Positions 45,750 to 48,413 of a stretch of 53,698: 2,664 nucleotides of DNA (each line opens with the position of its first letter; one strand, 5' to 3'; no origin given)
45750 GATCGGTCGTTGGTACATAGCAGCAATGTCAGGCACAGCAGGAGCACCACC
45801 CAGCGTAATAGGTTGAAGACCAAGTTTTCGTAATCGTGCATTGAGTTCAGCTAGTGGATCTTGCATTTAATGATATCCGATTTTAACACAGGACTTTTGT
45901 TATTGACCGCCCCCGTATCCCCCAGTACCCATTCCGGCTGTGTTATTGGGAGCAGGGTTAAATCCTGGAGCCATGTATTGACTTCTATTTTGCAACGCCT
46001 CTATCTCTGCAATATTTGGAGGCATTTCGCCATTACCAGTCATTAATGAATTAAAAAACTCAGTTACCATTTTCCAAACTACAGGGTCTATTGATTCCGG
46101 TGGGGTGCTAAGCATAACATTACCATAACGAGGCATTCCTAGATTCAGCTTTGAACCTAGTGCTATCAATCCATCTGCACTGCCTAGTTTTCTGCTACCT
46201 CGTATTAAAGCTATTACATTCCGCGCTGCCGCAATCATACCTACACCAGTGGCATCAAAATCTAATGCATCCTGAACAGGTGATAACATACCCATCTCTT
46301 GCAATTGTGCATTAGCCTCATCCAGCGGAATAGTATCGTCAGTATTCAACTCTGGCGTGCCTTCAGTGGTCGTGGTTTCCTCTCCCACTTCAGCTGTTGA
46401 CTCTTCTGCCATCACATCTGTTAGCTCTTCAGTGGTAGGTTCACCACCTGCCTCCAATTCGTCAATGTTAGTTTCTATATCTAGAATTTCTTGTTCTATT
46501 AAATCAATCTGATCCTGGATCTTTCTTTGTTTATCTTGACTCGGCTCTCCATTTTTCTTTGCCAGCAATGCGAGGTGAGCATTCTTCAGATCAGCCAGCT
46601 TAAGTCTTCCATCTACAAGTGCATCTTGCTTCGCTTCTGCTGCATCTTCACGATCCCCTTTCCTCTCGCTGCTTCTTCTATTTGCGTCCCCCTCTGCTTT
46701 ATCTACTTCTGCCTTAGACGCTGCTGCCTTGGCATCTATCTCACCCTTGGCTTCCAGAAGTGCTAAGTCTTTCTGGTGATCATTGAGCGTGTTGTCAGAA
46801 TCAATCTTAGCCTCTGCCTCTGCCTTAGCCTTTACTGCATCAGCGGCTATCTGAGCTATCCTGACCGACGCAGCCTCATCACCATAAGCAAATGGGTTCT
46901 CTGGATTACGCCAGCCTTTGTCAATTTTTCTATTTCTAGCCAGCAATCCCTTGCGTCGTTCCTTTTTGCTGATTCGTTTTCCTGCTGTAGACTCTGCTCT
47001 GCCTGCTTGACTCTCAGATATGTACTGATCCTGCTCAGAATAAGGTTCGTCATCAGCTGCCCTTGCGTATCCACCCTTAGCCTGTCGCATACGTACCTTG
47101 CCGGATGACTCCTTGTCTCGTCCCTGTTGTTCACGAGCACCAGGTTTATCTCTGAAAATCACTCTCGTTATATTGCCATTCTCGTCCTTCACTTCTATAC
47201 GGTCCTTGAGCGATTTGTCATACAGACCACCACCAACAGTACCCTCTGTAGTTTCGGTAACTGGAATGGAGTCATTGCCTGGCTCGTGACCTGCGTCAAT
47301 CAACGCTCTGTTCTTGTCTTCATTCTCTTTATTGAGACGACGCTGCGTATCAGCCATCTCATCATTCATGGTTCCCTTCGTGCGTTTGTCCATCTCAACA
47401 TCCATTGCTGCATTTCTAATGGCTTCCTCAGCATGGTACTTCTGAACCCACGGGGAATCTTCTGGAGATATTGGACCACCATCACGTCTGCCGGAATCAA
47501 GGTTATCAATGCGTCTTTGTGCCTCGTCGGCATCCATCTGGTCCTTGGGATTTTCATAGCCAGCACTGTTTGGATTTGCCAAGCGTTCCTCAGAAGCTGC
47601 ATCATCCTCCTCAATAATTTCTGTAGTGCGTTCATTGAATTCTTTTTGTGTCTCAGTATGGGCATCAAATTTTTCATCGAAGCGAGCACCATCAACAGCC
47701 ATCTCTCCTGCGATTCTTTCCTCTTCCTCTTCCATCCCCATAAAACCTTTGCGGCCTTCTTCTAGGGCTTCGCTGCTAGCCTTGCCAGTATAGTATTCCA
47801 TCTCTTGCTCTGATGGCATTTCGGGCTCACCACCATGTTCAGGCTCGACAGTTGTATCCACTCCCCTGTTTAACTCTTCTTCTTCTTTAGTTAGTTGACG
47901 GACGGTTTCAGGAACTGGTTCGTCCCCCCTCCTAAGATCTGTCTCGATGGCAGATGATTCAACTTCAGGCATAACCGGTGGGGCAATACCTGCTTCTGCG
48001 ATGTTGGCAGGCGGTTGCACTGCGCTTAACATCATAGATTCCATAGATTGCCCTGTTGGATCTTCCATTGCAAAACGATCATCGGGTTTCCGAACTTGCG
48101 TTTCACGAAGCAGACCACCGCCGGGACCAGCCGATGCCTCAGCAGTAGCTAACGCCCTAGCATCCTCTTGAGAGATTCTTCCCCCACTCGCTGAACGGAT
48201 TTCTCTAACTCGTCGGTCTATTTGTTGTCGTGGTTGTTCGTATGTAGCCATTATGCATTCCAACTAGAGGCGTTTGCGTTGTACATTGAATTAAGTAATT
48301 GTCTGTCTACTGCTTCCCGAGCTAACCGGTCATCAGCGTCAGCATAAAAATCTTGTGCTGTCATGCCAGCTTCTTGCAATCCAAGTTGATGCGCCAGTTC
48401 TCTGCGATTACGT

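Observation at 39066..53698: Four contiguous giant low-complexity genes fill 36% of the genome, and no polymerase or lysin is recognisable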

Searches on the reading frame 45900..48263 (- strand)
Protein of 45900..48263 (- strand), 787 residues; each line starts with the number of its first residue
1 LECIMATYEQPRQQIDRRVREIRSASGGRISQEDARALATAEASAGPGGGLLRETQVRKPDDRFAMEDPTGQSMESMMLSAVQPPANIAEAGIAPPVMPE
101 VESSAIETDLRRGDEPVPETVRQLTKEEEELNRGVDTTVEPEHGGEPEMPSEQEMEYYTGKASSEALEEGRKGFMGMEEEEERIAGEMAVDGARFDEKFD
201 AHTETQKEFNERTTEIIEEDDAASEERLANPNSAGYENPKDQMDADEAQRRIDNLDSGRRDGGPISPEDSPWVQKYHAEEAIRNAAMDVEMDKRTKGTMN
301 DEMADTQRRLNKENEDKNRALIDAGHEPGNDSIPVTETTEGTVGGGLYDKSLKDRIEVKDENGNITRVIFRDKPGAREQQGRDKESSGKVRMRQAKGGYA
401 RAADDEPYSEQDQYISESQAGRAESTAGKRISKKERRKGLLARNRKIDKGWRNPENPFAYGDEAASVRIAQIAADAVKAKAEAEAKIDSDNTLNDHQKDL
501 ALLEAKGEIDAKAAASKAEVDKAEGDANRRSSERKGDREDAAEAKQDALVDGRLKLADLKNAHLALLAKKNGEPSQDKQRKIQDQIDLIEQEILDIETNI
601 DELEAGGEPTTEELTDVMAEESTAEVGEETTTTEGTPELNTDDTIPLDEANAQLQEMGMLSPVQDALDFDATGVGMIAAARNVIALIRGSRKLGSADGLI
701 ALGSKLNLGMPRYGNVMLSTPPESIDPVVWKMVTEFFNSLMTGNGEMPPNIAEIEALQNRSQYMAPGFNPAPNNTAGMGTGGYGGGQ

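Call 9: search_protein_families(library=pfam, proteins=[window:45900-48263:-], max_evalue=1)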
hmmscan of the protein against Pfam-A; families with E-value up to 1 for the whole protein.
window:45900-48263:- (787 aa): 1 family
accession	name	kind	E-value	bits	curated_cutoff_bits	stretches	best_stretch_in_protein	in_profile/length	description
PF17522.7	DUF5446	-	0.058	14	26.2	1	576-609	37-70/72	Family of unknown function (DUF5446)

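Call 10: search_protein_families(library=phrogs, proteins=[window:45900-48263:-], max_evalue=0.1)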
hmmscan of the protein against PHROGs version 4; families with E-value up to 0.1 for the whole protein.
window:45900-48263:- (787 aa): 0 families

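Call 23: search_solved_structures(query=window:45900-48263:-, max_evalue=1)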
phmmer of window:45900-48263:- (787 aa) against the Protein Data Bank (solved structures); distinct sequences matched with E-value up to 1: 0.

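Call 68: find_homologous_proteins(query=window:45900-48251:-)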
Query window:45900-48251:- (783 aa): 6 proteins with E <= 0.001 among 8000 candidates.
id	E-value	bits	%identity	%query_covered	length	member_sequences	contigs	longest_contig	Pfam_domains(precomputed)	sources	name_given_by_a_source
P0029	0.0e+0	1690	100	100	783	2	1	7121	-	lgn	-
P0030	3.7e-293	993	93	63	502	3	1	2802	-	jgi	jgi:hypothetical protein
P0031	8.5e-120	420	51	61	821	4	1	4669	-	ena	-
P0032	4.8e-115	404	55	51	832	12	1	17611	-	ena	-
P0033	1.9e-77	280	40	67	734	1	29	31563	-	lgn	-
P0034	1.7e-74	270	44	46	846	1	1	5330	-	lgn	-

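Call 71: find_encoding_contigs(protein=P0029, flank=10000, max_places=4)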
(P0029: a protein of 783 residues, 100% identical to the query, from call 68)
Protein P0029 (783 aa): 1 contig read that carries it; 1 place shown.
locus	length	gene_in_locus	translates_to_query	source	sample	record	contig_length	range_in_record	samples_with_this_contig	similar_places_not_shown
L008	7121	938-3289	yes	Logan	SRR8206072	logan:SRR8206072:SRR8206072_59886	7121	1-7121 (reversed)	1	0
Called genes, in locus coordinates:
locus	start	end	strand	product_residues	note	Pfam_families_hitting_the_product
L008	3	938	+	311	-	?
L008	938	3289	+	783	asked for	-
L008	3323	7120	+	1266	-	?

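Call 75: search_protein_families(library=ncbifam, max_evalue=0.01, proteins=[window:45900-48251:-])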
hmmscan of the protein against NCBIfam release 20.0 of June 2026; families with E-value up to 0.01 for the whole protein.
window:45900-48251:- (783 aa): 0 families

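Call 121: search_dna_similar(query=window:45900-48251:-, collection=phages, mode=protein, max_evalue=0.001)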
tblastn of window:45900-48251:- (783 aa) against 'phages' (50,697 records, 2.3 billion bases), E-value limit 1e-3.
No match.
